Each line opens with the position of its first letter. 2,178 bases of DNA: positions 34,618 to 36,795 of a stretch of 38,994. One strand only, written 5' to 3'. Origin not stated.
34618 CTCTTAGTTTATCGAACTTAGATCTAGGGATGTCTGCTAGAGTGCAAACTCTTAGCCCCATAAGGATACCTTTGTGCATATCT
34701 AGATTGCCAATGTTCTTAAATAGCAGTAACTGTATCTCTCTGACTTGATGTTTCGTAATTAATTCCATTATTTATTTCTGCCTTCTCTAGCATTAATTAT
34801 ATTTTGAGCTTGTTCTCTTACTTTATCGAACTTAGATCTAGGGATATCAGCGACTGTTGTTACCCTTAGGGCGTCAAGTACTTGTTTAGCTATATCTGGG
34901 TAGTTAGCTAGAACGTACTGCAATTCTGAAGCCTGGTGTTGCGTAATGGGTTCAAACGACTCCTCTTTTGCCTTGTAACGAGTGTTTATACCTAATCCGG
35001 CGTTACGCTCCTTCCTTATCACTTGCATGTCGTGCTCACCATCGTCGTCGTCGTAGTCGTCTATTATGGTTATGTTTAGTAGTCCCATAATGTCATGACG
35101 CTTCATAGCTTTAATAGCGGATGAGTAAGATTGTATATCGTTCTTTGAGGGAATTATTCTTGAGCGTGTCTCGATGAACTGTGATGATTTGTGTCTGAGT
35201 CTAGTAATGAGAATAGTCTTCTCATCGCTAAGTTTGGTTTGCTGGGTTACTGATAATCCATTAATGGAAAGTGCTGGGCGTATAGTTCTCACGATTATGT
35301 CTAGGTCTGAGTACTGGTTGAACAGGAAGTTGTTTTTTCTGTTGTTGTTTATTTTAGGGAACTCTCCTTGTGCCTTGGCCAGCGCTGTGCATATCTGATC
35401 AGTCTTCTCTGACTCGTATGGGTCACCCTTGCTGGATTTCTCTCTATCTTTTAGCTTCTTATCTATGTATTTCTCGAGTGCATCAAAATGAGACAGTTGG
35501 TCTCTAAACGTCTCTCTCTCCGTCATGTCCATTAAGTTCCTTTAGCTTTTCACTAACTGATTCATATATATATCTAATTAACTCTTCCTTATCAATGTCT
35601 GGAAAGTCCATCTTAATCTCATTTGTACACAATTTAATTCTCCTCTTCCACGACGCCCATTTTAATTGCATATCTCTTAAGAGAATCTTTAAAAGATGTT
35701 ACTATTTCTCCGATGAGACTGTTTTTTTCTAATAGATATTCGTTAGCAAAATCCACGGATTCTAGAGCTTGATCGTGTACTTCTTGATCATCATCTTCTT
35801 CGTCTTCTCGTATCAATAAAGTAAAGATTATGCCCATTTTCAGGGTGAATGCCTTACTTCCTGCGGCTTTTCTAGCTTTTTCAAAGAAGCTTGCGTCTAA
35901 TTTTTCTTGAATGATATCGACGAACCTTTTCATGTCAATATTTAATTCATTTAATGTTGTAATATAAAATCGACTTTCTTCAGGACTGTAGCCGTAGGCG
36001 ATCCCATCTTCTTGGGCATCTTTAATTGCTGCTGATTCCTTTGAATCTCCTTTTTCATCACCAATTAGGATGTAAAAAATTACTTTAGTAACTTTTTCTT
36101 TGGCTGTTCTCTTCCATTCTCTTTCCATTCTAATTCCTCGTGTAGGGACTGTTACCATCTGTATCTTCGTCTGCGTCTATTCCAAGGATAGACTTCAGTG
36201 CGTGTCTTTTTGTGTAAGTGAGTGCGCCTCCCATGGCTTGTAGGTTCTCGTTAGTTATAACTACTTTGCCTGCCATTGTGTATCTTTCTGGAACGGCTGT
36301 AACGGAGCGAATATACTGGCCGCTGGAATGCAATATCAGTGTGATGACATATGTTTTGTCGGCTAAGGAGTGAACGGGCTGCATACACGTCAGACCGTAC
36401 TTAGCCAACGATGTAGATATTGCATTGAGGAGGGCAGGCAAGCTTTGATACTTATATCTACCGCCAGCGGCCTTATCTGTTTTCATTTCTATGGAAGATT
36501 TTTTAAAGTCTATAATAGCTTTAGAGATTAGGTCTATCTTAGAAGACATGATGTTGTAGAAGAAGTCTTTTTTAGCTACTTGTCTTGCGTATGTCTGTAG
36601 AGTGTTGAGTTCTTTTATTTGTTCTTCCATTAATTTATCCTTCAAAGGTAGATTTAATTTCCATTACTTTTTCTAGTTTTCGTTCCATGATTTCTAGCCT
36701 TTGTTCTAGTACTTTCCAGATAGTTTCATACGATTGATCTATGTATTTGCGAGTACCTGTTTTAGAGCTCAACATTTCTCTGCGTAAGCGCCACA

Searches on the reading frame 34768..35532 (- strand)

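Call 17: search_protein_families(library=pfam, max_evalue=0.001, proteins=[window:34768-35532:-])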
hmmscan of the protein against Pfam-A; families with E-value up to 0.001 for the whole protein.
window:34768-35532:- (254 aa): 1 family
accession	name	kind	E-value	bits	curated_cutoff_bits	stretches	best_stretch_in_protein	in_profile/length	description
PF04404.17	ERF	-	7.4e-12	45.9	25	1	49-167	3-128/153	ERF superfamily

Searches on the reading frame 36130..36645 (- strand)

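Call 17: search_protein_families(library=pfam, max_evalue=0.001, proteins=[window:36130-36645:-])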
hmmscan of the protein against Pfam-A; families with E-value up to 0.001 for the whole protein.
window:36130-36645:- (171 aa): 1 family
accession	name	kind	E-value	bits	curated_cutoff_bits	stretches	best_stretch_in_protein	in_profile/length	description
PF04404.17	ERF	-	5.1e-14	53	25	1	54-167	16-129/153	ERF superfamily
